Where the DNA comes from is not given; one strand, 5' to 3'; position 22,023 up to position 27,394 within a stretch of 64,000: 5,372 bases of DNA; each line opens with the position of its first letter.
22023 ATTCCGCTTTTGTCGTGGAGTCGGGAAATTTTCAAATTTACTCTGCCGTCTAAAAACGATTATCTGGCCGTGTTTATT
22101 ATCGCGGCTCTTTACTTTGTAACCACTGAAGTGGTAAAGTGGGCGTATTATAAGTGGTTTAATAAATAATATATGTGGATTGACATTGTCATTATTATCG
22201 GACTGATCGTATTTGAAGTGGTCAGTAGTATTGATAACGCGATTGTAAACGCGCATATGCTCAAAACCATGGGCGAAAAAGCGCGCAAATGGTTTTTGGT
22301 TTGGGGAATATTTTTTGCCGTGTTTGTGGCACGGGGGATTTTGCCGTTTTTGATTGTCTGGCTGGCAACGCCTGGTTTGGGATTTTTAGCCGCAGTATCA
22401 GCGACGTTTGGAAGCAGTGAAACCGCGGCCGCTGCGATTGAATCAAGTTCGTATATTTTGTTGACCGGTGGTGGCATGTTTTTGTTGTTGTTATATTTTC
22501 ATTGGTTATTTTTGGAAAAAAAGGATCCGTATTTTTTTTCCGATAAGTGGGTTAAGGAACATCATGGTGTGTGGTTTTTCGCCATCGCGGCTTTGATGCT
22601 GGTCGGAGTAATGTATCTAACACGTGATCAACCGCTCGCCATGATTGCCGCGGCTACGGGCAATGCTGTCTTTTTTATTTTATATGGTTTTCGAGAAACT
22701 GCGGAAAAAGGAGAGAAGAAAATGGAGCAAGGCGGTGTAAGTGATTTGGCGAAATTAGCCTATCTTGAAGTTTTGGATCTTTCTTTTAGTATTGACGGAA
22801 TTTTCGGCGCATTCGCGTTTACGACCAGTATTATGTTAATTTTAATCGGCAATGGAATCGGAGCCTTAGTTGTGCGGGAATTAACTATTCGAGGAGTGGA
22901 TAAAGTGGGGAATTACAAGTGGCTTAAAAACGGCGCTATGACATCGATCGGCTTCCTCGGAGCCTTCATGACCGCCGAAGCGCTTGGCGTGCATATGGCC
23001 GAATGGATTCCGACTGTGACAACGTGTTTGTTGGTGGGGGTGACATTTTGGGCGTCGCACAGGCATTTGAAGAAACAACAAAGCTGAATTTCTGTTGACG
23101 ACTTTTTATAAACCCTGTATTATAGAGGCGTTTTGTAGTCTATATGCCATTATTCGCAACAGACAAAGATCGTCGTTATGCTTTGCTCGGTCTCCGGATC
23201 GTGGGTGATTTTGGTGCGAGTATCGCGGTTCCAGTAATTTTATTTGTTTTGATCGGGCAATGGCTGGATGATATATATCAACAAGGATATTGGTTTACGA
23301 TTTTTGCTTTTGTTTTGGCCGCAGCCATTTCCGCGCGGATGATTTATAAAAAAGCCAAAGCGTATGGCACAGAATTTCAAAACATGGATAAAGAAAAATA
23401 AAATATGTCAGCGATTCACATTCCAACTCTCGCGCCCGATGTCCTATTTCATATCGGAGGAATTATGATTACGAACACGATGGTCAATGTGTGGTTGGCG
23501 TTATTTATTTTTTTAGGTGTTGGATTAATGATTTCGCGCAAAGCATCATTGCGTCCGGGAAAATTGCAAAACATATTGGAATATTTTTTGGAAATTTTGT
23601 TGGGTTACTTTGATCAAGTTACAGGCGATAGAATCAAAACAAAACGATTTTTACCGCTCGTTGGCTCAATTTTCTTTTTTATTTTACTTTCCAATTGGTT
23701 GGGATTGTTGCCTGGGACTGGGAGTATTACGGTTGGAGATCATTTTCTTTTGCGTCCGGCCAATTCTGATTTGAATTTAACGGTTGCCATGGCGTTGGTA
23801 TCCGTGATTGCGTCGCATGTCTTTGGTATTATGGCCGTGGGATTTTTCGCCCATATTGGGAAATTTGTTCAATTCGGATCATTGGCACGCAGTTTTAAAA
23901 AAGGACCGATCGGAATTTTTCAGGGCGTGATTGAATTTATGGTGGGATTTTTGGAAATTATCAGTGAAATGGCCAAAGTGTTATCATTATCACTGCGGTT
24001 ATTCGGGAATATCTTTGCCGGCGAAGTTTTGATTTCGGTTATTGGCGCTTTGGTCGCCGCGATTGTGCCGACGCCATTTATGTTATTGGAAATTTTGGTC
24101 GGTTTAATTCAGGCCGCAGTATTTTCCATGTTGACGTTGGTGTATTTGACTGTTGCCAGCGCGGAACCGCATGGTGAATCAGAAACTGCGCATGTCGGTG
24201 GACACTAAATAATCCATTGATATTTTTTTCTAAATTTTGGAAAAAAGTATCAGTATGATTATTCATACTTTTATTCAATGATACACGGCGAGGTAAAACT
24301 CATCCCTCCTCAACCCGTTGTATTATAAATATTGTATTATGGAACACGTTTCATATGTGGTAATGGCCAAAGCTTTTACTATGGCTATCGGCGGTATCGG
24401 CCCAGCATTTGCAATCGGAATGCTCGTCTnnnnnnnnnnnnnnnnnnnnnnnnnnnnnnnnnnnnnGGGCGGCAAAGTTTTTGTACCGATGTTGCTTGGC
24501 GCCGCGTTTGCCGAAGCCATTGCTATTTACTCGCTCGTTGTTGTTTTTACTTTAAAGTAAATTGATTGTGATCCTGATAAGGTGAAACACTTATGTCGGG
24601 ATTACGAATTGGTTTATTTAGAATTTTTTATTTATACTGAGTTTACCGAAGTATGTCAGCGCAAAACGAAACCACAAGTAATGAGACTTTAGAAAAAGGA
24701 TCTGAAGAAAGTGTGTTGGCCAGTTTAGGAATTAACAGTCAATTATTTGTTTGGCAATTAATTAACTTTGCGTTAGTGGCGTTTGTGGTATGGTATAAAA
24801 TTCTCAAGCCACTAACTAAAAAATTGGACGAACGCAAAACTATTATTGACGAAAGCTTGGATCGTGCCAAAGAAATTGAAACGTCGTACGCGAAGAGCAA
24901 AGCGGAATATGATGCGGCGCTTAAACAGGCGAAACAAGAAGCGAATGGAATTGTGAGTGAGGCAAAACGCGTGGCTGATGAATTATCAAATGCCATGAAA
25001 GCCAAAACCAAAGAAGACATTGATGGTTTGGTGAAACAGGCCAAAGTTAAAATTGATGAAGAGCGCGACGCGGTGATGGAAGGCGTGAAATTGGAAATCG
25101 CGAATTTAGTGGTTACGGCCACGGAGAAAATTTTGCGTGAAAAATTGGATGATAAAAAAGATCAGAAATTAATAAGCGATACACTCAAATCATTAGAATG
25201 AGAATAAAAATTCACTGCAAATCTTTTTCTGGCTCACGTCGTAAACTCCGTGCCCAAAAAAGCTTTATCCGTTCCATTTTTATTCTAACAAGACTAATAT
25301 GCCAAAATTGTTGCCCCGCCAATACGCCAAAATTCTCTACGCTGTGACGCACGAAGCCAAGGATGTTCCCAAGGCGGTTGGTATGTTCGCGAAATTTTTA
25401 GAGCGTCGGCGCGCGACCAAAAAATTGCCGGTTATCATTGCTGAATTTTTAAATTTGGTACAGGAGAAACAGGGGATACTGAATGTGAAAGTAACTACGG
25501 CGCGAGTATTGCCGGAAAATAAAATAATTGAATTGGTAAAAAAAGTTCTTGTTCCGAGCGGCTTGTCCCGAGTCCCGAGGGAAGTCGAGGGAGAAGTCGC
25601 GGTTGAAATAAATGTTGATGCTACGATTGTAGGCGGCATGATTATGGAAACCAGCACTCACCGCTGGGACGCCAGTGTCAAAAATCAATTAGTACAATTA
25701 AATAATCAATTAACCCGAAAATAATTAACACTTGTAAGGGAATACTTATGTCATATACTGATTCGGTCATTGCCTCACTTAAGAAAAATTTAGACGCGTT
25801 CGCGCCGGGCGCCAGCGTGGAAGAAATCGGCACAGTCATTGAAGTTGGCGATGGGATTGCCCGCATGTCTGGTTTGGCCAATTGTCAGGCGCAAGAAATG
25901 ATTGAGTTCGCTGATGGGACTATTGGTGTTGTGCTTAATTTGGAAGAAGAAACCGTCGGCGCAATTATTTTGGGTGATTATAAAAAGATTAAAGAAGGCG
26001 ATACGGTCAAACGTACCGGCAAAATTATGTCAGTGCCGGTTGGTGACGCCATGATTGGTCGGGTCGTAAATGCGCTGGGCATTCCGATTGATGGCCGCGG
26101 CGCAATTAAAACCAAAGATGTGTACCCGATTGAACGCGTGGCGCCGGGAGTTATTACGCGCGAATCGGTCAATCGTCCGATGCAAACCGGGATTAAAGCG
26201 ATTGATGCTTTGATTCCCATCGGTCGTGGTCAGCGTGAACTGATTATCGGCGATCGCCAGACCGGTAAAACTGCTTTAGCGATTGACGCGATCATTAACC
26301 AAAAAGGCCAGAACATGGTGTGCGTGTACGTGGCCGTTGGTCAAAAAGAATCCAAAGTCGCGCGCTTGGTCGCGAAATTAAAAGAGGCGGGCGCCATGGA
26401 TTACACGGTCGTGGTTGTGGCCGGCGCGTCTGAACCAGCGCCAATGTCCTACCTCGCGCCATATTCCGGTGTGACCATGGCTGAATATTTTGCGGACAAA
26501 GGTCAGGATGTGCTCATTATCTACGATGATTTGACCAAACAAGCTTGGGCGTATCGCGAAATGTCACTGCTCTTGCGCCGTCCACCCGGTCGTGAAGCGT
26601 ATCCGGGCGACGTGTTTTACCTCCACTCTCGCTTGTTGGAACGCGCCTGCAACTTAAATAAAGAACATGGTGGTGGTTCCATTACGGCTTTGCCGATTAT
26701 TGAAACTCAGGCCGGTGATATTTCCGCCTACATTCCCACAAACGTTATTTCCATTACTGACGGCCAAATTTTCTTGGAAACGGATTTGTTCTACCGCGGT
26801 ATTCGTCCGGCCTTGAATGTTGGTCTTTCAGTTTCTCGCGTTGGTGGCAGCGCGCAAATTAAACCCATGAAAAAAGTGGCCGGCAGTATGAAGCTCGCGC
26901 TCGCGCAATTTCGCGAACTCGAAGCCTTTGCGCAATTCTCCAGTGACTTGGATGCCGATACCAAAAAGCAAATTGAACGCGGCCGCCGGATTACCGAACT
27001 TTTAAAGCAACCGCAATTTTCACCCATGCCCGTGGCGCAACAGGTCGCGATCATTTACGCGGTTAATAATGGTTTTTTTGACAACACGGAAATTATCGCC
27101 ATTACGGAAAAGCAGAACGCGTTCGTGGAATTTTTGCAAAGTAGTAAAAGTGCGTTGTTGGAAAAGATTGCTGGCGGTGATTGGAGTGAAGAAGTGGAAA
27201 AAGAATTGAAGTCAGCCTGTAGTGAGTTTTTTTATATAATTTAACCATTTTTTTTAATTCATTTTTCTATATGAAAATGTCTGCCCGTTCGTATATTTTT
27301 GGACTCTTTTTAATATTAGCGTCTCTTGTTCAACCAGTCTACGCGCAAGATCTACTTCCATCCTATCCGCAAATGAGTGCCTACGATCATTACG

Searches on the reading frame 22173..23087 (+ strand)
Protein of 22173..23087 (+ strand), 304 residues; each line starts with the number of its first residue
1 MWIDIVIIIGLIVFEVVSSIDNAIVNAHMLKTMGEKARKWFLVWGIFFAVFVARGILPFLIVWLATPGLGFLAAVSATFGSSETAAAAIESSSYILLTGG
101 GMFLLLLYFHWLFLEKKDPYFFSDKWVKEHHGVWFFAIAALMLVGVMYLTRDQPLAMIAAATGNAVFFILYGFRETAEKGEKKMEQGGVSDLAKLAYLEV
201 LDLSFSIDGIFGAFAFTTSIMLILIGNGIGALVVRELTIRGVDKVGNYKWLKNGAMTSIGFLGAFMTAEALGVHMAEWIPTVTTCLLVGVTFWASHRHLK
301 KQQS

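Call 89: search_protein_families(library=pfam, proteins=[window:22173-23087:+], max_evalue=0.000001)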
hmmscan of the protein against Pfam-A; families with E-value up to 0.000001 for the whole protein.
window:22173-23087:+ (304 aa): 2 families
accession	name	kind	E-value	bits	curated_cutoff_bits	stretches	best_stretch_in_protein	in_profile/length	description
PF04332.21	DUF475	-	1.4e-43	150.2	27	1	20-298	1-289/293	Protein of unknown function (DUF475)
PF03741.22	TerC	-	8e-19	68.5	27.8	1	11-269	3-177/178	Integral membrane protein TerC family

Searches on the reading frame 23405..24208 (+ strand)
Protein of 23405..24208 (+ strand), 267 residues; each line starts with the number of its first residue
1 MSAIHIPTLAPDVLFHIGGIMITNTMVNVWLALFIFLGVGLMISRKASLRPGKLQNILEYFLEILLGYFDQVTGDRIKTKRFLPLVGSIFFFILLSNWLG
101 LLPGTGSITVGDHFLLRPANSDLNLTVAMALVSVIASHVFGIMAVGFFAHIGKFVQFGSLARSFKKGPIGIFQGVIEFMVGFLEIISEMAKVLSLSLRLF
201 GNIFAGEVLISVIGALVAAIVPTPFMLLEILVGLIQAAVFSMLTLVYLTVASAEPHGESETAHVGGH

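Call 90: search_protein_families(library=pfam, proteins=[window:23405-24208:+], max_evalue=0.000001)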
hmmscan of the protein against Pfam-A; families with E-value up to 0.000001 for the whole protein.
window:23405-24208:+ (267 aa): 1 family
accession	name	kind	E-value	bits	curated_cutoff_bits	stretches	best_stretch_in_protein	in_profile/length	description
PF00119.25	ATP-synt_A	-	6.8e-42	144.2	33.9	1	26-248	1-216/217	ATP synthase A chain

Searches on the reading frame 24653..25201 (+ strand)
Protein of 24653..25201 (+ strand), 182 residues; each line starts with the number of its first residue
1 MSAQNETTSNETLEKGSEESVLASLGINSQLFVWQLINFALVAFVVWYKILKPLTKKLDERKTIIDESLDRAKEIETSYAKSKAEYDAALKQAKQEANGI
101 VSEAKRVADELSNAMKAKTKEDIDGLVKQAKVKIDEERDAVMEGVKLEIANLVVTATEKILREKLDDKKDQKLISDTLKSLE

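Call 90: search_protein_families(library=pfam, proteins=[window:24653-25201:+], max_evalue=0.000001)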
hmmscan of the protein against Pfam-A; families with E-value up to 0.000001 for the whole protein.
window:24653-25201:+ (182 aa): 1 family
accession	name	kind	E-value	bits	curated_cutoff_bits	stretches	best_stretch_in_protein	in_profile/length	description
PF00430.23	ATP-synt_B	-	3.4e-27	95.5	28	1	32-161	2-131/132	ATP synthase B/B' CF(0)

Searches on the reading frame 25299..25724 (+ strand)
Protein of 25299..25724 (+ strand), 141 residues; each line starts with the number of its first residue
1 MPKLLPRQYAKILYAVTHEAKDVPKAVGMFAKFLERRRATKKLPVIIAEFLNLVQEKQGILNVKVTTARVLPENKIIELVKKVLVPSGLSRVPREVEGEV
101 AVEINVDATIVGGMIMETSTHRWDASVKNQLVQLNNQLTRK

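Call 90: search_protein_families(library=pfam, proteins=[window:25299-25724:+], max_evalue=0.000001)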
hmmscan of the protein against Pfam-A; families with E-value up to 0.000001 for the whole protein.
window:25299-25724:+ (141 aa): 1 family
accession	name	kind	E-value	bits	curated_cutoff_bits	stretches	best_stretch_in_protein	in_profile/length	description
PF00213.23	OSCP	-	1.1e-15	58.6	22.3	1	4-138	48-172/172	ATP synthase delta (OSCP) subunit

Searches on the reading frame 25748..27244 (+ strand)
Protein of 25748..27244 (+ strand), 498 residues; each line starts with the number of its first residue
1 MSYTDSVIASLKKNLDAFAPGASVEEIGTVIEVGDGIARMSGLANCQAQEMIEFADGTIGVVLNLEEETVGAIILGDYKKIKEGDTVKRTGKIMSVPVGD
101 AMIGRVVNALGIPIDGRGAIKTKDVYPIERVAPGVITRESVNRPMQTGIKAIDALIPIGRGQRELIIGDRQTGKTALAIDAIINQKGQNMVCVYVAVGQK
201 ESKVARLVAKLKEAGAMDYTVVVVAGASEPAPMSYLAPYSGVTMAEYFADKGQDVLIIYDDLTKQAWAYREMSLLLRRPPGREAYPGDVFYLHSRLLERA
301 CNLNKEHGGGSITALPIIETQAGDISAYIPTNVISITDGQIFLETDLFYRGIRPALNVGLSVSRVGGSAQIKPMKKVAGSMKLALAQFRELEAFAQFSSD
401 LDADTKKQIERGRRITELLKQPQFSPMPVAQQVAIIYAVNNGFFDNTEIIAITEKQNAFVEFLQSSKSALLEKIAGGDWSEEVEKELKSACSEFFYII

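Call 90: search_protein_families(library=pfam, proteins=[window:25748-27244:+], max_evalue=0.000001)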
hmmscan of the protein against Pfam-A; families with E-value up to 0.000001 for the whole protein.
window:25748-27244:+ (498 aa): 3 families
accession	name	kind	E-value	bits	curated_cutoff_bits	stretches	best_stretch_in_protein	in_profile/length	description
PF00006.31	ATP-synt_ab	-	2.4e-87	292.5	29.5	1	148-363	1-213/213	ATP synthase alpha/beta family, nucleotide-binding domain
PF00306.32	ATP-synt_ab_C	-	5.1e-45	153.3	27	1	370-494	1-126/126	ATP synthase alpha/beta chain, C terminal domain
PF02874.29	ATP-synt_ab_N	-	4.7e-18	65.9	20.9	1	24-91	2-69/69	ATP synthase alpha/beta family, beta-barrel domain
